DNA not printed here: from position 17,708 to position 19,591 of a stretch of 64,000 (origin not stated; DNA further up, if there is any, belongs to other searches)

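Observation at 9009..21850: Type IV filament-like locus with an architecture unlike the known Sulfolobales pilus systems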

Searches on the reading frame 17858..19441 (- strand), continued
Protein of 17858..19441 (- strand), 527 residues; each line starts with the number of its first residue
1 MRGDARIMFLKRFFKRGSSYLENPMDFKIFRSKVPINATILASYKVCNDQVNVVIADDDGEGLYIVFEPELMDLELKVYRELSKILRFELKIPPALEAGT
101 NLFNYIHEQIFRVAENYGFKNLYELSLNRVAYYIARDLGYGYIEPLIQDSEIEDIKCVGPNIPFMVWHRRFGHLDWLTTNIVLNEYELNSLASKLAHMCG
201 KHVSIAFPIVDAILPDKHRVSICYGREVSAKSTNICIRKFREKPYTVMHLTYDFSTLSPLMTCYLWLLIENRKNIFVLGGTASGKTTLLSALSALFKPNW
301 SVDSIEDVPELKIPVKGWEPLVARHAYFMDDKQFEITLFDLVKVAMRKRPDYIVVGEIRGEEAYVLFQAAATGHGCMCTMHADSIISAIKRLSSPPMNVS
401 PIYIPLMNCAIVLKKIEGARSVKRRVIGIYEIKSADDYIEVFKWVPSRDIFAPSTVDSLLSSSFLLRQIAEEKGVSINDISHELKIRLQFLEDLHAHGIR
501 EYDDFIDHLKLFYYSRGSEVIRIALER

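Call 55: find_encoding_contigs(protein=P0016, flank=10000, max_places=1)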
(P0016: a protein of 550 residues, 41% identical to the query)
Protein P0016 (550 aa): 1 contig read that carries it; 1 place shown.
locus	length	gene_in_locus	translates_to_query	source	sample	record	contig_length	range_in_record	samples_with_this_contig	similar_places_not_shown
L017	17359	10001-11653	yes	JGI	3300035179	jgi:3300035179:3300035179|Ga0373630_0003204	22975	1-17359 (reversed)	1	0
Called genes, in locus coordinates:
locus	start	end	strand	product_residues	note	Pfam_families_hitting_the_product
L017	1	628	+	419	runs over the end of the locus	-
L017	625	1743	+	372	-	-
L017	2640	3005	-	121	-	-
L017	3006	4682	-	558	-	-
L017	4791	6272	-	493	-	-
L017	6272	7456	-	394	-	-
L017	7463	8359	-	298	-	-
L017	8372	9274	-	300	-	PF27251:CedA1 (weak)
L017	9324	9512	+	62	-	-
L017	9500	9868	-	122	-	PF27251:CedA1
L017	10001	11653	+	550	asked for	PF00437:T2SSE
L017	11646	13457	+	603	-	PF00482:T2SSF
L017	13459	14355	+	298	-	-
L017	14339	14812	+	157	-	-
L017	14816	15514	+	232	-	-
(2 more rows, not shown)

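Call 56: find_encoding_contigs(protein=P0032, flank=10000, max_places=2)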
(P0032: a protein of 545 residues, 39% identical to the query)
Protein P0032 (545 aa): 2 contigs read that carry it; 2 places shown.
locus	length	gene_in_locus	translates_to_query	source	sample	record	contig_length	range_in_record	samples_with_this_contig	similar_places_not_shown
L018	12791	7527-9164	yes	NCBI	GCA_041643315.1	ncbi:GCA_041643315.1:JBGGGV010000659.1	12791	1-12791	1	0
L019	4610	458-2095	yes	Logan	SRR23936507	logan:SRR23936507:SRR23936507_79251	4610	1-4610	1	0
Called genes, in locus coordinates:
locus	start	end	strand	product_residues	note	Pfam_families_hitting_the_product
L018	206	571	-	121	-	-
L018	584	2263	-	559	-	-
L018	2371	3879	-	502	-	PF27251:CedA1 (weak)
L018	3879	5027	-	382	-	-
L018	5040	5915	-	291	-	-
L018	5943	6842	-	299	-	PF27251:CedA1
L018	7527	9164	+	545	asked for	PF00437:T2SSE, PF13476:AAA_23 (faint), PF13555:AAA_29 (faint)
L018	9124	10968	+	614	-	PF00482:T2SSF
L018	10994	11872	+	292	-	-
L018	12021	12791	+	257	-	?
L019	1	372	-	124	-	?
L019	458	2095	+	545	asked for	PF00437:T2SSE, PF13476:AAA_23 (faint), PF13555:AAA_29 (faint)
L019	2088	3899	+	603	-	PF00482:T2SSF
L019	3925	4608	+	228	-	?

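Call 59: find_related_loci(query=A5, collection=metagenome_contigs, flank=10000)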
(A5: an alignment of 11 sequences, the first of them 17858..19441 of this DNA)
Query A5 (527 aa) in metagenome_contigs; peptide patterns used: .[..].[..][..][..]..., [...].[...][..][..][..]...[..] (x = any residue, [..] = any of these).
600 stretches matched a pattern (row limit reached: there are more); 191 encode a relative of the query (tblastn E <= 1e-3); the best 80 are kept; 80 distinct loci.
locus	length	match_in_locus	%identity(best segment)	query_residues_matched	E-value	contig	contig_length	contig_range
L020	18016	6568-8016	44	36-513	3e-113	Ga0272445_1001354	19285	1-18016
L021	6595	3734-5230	40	23-519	2e-112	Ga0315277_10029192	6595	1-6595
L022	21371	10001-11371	41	60-519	1e-105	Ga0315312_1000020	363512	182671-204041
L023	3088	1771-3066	44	60-491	2e-108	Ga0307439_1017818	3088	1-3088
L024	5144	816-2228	41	40-513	4e-104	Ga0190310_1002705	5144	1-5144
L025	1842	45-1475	38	45-519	1e-110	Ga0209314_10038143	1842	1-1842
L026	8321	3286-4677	42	53-519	4e-103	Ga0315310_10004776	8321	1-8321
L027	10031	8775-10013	44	60-474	2e-102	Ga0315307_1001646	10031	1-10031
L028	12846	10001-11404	38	51-525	1e-100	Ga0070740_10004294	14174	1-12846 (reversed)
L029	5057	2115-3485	41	60-519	2e-100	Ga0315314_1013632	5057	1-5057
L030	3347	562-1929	40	53-514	4e-102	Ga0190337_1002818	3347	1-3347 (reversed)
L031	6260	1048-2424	39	50-504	1e-98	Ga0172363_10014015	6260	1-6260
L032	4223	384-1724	40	64-513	5e-97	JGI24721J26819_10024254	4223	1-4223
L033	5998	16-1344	41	74-519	5e-96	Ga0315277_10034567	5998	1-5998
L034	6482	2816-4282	36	37-527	2e-95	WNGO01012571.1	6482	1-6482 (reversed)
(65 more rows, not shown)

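Call 89: find_encoding_contigs(protein=P0095, flank=10000, max_places=1)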
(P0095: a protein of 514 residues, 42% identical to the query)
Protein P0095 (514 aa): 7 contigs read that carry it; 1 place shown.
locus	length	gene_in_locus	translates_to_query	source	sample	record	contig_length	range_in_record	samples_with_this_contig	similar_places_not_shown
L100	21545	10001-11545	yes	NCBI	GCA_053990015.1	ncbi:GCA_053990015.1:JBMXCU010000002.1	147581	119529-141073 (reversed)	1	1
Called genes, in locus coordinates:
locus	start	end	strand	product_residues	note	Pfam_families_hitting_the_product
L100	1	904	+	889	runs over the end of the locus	PF04997:RNA_pol_Rpb1_1, PF00623:RNA_pol_Rpb1_2, PF04983:RNA_pol_Rpb1_3, PF05000:RNA_pol_Rpb1_4, PF04998:RNA_pol_Rpb1_5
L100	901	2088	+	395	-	PF04998:RNA_pol_Rpb1_5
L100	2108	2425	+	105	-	PF01248:Ribosomal_L7Ae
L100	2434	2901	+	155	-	PF07650:KH_2, PF26594:KH_NusA_2nd (weak), PF13083:KH_KhpA-B (weak), PF26594:KH_NusA_2nd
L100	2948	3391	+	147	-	PF00164:Ribosom_S12_S23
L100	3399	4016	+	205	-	PF00177:Ribosomal_S7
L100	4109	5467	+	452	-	PF00009:GTP_EFTU, PF03144:GTP_EFTU_D2, PF03143:GTP_EFTU_D3, PF22594:GTP-eEF1A_C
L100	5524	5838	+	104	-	PF00338:Ribosomal_S10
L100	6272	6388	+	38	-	-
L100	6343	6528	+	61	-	PF00005:ABC_tran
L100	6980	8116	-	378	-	PF02746:MR_MLE_N, PF26685:DUF8230_C, PF13378:MR_MLE_C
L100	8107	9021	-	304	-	-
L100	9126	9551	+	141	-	-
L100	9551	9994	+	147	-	-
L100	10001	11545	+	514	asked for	PF00437:T2SSE, PF27713:UCP018868 (faint)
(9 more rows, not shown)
